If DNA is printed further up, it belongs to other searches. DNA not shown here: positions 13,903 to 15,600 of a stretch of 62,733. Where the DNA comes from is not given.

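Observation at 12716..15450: Translationally coupled KAP P-loop NTPase plus ApeA-like HEPN protein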

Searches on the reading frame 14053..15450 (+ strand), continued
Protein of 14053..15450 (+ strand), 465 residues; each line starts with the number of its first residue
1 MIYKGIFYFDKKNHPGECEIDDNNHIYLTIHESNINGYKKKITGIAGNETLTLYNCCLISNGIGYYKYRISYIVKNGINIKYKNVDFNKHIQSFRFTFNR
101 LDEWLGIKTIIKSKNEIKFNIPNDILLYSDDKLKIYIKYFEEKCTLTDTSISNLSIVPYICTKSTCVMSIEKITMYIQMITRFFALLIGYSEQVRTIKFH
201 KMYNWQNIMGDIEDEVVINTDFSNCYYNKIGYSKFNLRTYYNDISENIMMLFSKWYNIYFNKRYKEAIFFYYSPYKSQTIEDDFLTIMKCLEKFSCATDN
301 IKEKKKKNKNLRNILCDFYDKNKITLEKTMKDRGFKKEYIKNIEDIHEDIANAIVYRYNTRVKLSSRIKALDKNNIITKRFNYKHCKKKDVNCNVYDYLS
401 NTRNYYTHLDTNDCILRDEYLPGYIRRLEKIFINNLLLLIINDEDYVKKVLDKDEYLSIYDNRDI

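Call 46: find_encoding_contigs(protein=P0015, flank=5000, max_places=4)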
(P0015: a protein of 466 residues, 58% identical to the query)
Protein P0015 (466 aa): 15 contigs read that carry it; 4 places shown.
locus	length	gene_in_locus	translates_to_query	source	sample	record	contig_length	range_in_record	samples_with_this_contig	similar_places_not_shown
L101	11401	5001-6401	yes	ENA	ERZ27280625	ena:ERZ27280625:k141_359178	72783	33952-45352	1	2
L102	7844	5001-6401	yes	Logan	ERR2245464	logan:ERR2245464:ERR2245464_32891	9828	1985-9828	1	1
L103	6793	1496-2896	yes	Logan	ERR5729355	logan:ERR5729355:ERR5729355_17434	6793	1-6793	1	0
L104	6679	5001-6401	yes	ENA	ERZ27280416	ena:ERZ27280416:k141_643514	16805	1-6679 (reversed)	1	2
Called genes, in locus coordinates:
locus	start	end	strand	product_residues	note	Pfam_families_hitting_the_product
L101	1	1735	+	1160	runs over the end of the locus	PF00112:Peptidase_C1 (faint), PF02368:Big_2 (faint)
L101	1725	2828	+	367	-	-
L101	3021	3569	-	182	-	PF04011:LemA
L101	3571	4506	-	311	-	PF11335:DUF3137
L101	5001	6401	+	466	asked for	PF18862:ApeA_NTD1, PF18739:HEPN_Apea (faint)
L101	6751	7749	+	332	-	PF07751:Abi_2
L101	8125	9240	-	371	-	PF00589:Phage_integrase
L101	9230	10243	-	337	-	PF03796:DnaB_C (faint), PF13481:AAA_25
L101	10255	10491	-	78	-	-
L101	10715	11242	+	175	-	PF01381:HTH_3, PF12844:HTH_19, PF13443:HTH_26 (weak)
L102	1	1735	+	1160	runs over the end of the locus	PF00112:Peptidase_C1 (faint), PF02368:Big_2 (faint)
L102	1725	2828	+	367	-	-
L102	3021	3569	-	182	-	PF04011:LemA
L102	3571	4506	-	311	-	PF11335:DUF3137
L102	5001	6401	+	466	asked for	PF18862:ApeA_NTD1, PF18739:HEPN_Apea (faint)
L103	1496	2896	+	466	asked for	PF18862:ApeA_NTD1, PF18739:HEPN_Apea (faint)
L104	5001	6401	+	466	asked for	PF18862:ApeA_NTD1, PF18739:HEPN_Apea (faint)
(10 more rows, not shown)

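Call 49: predict_structure(alignment_id=A1)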
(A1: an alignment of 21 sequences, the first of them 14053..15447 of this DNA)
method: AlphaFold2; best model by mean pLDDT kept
length: 465 residues; sequences in the alignment: 21
mean_pLDDT: 87.9   pTM: 0.84
mean pLDDT of the five models: 87.9, 87.7, 86.2, 85.9, 81.4
residues with pLDDT >= 90: 272; 70-90: 152; 50-70: 36; < 50: 5
segments of 3 or more residues with pLDDT < 50: 357-360
pLDDT, mean of each block of 10 residues (from residue 1): 88 91 93 69 88 93 88 87 85 94 91 85 95 96 64 82 95 97 96 93 85 93 91 86 94 96 92 87 94 88 62 83 90 90 82 54 85 92 92 92 85 88 95 97 94 92 77
secondary structure, 60 per line:
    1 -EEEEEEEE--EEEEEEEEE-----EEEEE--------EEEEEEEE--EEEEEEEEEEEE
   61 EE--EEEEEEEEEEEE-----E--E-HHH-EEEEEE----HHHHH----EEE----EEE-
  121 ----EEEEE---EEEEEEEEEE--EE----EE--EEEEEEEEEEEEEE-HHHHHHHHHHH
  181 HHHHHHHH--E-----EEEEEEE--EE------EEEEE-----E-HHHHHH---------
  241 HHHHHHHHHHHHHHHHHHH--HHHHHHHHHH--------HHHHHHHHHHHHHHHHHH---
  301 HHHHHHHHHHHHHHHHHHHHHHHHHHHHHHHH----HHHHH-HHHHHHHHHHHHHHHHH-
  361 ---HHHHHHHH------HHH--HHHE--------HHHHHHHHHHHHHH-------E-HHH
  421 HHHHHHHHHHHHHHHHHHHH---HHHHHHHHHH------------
elements in order: E2-9 E12-20 E26-30 E39-46 E49-62 E65-76 E91-96 H101-105 E110-112 E117-119 E125-129 E133-142 E155-168 H170-188 E197-203 E214-218 H226-231 H241-259 H262-271 H280-297 H301-332 H337-341 H343-359 H364-371 H395-408 H418-440 H444-453

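Call 52: fold_search(model_id=the predicted structure, library=pdb)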
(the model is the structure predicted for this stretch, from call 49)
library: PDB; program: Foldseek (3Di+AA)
matches with E <= 10: 372; with E <= 0.001: 0
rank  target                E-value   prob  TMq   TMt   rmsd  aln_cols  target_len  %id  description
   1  8fs7_H                9.8e-03  0.25  0.11  0.14  15.1       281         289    8  Structure of S. cerevisiae Rad24-RFC loading the 9-1-1 clamp onto a 10-nt gapped DNA in step 5 (closed 9-1-1 and stabl (released 2023-06-14)
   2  8fs8_H                1.0e-02  0.30  0.12  0.15  14.4       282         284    9  Structure of S. cerevisiae Rad24-RFC loading the 9-1-1 clamp onto a 5-nt gapped DNA (9-1-1 encircling fully bound DNA) (released 2023-06-14)
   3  8fs6_H                2.8e-02  0.18  0.11  0.15  15.0       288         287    9  Structure of S. cerevisiae Rad24-RFC loading the 9-1-1 clamp onto a 10-nt gapped DNA in step 4 (partially closed 9-1-1 (released 2023-06-14)
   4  8fs3_H                5.5e-02  0.14  0.10  0.16  15.0       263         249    9  Structure of S. cerevisiae Rad24-RFC loading the 9-1-1 clamp onto a 10-nt gapped DNA in step 1 (open 9-1-1 and shoulde (released 2023-06-14)
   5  5kec_D                7.8e-02  0.47  0.14  0.26  18.3       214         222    7  Structure of K. pneumonia MrkH in its apo state. (released 2016-08-17)
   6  5ked_A                8.7e-02  0.47  0.14  0.25  18.4       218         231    8  Structure of the 2.65 Angstrom P2(1) crystal of K. pneumonia MrkH (released 2016-08-17)
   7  5ejl                  1.7e-01  0.30  0.13  0.24  16.9       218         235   10  MrkH, A novel c-di-GMP dependence transcription regulatory factor. (released 2016-10-19)
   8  5ked_B                1.9e-01  0.30  0.14  0.26  18.5       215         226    8  Structure of the 2.65 Angstrom P2(1) crystal of K. pneumonia MrkH (released 2016-08-17)
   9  5kgo_A                2.0e-01  0.35  0.14  0.27  17.2       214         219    7  Structure of K. pneumonia MrkH-c-di-GMP complex (released 2016-08-17)
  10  3pv3_B                2.6e-01  0.14  0.11  0.13  20.4       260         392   13  Structure of Legionella fallonii DegQ (S193A variant) (released 2011-06-15)
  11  7stb_F                3.0e-01  0.07  0.11  0.16  15.7       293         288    9  Closed state of Rad24-RFC:9-1-1 bound to a 5' ss/dsDNA junction (released 2022-03-23)
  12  5kgo_D                3.5e-01  0.16  0.13  0.23  17.6       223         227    7  Structure of K. pneumonia MrkH-c-di-GMP complex (released 2016-08-17)
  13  5kec_A                4.4e-01  0.21  0.14  0.25  19.5       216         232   10  Structure of K. pneumonia MrkH in its apo state. (released 2016-08-17)
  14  5y6f                  4.8e-01  0.10  0.10  0.18  16.0       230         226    7  Crystal structure of YcgR in complex with c-di-GMP from Escherichia coli (released 2018-07-18)
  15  1iwm_A                5.1e-01  0.06  0.07  0.14  16.4       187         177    8  Crystal Structure of the Outer Membrane Lipoprotein Receptor, LolB (released 2003-07-15)
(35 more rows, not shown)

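Call 53: search_protein_families(library=pfam, proteins=[L093:2788-4059:-, L093:1757-2773:-], max_evalue=0.001)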
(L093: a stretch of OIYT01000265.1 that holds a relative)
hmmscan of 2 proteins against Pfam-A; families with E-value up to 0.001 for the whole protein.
L093:2788-4059:- (423 aa): 1 family
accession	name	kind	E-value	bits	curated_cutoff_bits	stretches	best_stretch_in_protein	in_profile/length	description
PF00275.25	EPSP_synthase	-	3.2e-109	365.9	22.8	1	8-409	1-417/417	EPSP synthase (3-phosphoshikimate 1-carboxyvinyltransferase)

L093:1757-2773:- (338 aa): 7 families
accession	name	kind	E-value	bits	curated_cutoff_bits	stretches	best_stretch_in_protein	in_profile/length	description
PF06723.19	MreB_Mbl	-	3.2e-137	457.2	27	1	6-329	2-325/327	MreB/Mbl protein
PF00012.26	HSP70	-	3e-12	46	20.6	1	99-198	135-240/599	Hsp70 protein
PF00022.25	Actin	-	1.8e-09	37.1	27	1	31-194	31-189/410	Actin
PF14450.12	FtsA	-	3.3e-09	37.6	31.8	1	152-309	1-111/127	Cell division protein FtsA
PF25216.1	Volactin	-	8.8e-07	29.1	35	1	34-190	49-207/321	Volactin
PF11104.14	PilM_2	-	1.8e-06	27.6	27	0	281-317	278-313/340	Type IV pilus assembly protein PilM;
PF06277.17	EutA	-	7.7e-05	22.2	27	1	152-207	146-205/475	Ethanolamine utilisation protein EutA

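Call 55: search_protein_families(library=pfam, alignment_id=A1, max_evalue=0.01)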
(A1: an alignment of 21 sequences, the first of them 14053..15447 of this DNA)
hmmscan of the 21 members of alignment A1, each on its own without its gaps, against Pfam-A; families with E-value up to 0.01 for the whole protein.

A. member 1, window:14053-15447:+ (465 aa): 2 families
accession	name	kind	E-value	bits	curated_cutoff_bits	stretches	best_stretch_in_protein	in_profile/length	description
PF18862.6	ApeA_NTD1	-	2.8e-12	47.1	25.5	1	3-255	2-271/271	ApeA N-terminal domain 1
PF18739.6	HEPN_Apea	-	0.0007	20.5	24.4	0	285-437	1-127/136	Apea-like HEPN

B. families by the number of members that match (of 21 scanned): 2 families
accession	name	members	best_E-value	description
PF18739.6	HEPN_Apea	18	4.8e-09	Apea-like HEPN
PF18862.6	ApeA_NTD1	9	1.1e-15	ApeA N-terminal domain 1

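Call 60: search_protein_representatives(alignment_id=A1)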
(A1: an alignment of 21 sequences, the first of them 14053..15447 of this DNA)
Query: 21 sequences, 465 profile positions. Proteins with E-value up to 0.001 (for the whole library): 258; up to 1e-10: 61; up to 1e-30: 13. The best 150 are listed.
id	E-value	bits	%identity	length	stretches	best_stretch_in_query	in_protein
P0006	1.4e-218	742.7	-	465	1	1-465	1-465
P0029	7.3e-185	631.6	-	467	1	1-463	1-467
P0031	6.9e-169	578.9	-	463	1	2-463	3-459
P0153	1.1e-106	373.8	-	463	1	4-459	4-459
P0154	2.9e-93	329.6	-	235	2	105-265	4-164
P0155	4.6e-88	312.4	-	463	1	1-455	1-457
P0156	2.7e-70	253.9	-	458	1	1-459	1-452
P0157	2.4e-57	211.1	-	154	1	311-464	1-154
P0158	7.0e-57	209.6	-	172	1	1-154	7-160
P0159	1.1e-55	205.7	-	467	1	3-456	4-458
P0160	3.5e-54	200.7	-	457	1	13-462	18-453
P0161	2.2e-46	175.0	-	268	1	215-460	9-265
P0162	4.8e-36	140.9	-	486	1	1-459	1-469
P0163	1.4e-27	113.0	-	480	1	9-461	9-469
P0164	3.3e-24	101.9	-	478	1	53-455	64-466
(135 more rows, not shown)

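Call 62: find_encoding_contigs(protein=P0153, flank=4000, max_places=3)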
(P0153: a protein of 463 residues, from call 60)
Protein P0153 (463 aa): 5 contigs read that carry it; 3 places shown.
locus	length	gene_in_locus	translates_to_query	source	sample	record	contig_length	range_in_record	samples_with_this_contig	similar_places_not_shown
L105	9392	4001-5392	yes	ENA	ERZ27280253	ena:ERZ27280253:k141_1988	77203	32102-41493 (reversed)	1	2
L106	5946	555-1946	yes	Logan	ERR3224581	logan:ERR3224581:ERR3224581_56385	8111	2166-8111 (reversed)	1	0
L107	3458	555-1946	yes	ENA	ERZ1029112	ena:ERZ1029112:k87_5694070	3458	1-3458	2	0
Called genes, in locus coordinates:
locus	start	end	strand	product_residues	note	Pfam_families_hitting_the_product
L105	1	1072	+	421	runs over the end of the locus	PF03023:MurJ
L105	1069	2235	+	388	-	PF01210:NAD_Gly3P_dh_N (weak), PF02826:2-Hacid_dh_C (faint), PF03721:UDPG_MGDP_dh_N, PF00984:UDPG_MGDP_dh, PF03720:UDPG_MGDP_dh_C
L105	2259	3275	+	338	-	PF01757:Acyl_transf_3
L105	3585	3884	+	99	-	PF03720:UDPG_MGDP_dh_C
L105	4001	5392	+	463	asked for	PF18862:ApeA_NTD1, PF18739:HEPN_Apea (weak)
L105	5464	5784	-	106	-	-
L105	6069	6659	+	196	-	PF12784:PDDEXK_2, PF27070:HTH_Rpn_C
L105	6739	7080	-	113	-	-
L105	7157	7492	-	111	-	-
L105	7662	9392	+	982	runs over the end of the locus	PF07693:KAP_NTPase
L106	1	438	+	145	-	?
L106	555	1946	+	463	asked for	PF18862:ApeA_NTD1, PF18739:HEPN_Apea (weak)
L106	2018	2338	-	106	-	-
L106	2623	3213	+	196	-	PF12784:PDDEXK_2, PF27070:HTH_Rpn_C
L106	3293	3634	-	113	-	-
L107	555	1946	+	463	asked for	PF18862:ApeA_NTD1, PF18739:HEPN_Apea (weak)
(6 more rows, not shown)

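Call 64: find_encoding_contigs(protein=P0155, flank=4000, max_places=3)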
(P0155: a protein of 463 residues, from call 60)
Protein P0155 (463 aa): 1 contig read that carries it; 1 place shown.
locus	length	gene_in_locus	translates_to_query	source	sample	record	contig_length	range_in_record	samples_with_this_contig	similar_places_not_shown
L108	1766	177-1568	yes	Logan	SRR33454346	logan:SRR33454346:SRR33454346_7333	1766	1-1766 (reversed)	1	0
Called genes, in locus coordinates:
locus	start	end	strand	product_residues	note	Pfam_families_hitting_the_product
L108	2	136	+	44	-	?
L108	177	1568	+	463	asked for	PF18862:ApeA_NTD1, PF18739:HEPN_Apea (faint)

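Call 65: find_encoding_contigs(protein=P0159, flank=4000, max_places=3)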
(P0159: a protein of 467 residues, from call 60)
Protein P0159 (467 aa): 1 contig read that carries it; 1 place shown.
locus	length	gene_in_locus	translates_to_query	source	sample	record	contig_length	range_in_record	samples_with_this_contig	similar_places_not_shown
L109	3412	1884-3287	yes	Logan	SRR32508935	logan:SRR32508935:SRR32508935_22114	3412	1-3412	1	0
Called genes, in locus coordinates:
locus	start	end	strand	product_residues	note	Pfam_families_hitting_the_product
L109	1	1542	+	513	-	?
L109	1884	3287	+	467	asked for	PF18862:ApeA_NTD1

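Call 66: find_encoding_contigs(protein=P0163, flank=4000, max_places=3)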
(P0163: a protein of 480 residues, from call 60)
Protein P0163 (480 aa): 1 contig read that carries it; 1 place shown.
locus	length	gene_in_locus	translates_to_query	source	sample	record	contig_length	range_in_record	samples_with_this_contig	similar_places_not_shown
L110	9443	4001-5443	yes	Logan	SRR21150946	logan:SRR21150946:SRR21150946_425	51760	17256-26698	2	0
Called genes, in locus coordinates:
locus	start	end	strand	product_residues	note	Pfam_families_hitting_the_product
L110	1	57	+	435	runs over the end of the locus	PF03432:Relaxase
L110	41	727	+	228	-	PF12687:DUF3801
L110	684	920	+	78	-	-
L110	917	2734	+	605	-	PF02534:T4SS-DNA_transf, PF10412:TrwB_AAD_bind, PF12696:TraG-D_C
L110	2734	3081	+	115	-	PF04956:TrbC (faint)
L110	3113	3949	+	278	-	PF19478:TrbL_2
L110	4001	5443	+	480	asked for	PF18739:HEPN_Apea (weak)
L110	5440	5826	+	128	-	PF12957:DUF3846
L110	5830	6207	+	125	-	PF12666:PrgI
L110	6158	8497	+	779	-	PF01935:DUF87, PF12846:AAA_10, PF19044:P-loop_TraG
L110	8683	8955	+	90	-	-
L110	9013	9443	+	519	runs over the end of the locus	-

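Call 68: search_protein_families(library=pfam, proteins=[L109:1-1542:+, L108:2-136:+, L008:6268-6555:+], max_evalue=1)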
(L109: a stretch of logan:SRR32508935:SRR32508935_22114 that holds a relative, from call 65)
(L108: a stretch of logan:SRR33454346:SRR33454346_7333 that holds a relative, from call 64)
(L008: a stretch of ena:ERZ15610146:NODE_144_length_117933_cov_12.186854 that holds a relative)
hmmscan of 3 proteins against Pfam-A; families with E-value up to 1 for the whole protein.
L109:1-1542:+ (513 aa): 4 families
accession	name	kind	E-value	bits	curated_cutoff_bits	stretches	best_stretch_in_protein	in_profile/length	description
PF14914.11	LRRC37AB_C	-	0.013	15.9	27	1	23-74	84-138/147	LRRC37A/B like protein 1 C-terminal domain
PF14903.11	WG_beta_rep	-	0.016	15.7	25.6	1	108-137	5-35/35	WG containing repeat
PF17280.7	DUF5345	-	0.039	14.6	27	1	40-74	23-57/77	Family of unknown function (DUF5345)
PF03023.19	MurJ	-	0.13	11.3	27.4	1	44-95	273-324/451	Lipid II flippase MurJ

L108:2-136:+ (44 aa): 1 family
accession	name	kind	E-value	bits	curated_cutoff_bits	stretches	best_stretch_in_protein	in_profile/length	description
PF04556.18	DpnII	-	9.4e-11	42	23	1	1-36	242-277/278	DpnII restriction endonuclease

L008:6268-6555:+ (95 aa): 0 families

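Call 75: search_protein_families(library=padloc, alignment_id=A1, max_evalue=1)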
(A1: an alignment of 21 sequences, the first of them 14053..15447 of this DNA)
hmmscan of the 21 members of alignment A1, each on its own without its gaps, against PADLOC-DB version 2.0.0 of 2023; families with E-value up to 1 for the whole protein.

A. member 1, window:14053-15447:+ (465 aa): 2 families
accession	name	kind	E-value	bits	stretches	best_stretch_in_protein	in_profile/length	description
PDLC05048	PDC-S58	-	7.5e-13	46.2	2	3-309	6-327/461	-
PDLC01286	Cas3f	-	0.0076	12.5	1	286-373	558-645/979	CAS-I-F; effector_G3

B. families by the number of members that match (of 21 scanned): 8 families
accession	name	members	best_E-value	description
PDLC05048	PDC-S58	14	1.3e-14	-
PDLC01679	Cas13-ApeA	4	5.2e-12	Cas13-ApeA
PDLC01680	Cas13-ApeA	3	6.8e-07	Cas13-ApeA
PDLC01193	Cas11b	1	0.002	CAS-I-B; effector_SS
PDLC01286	Cas3f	1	0.0076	CAS-I-F; effector_G3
PDLC02566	PglZ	1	0.015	PglZ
PDLC01309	Cas3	1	0.054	CAS-I-U; effector_G3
PDLC03841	LeoBC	1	0.24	-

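Call 76: search_protein_families(library=ncbifam, proteins=[window:14053-15447:+], max_evalue=0.01)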
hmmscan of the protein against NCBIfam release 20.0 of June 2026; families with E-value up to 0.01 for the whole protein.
window:14053-15447:+ (465 aa): 0 families
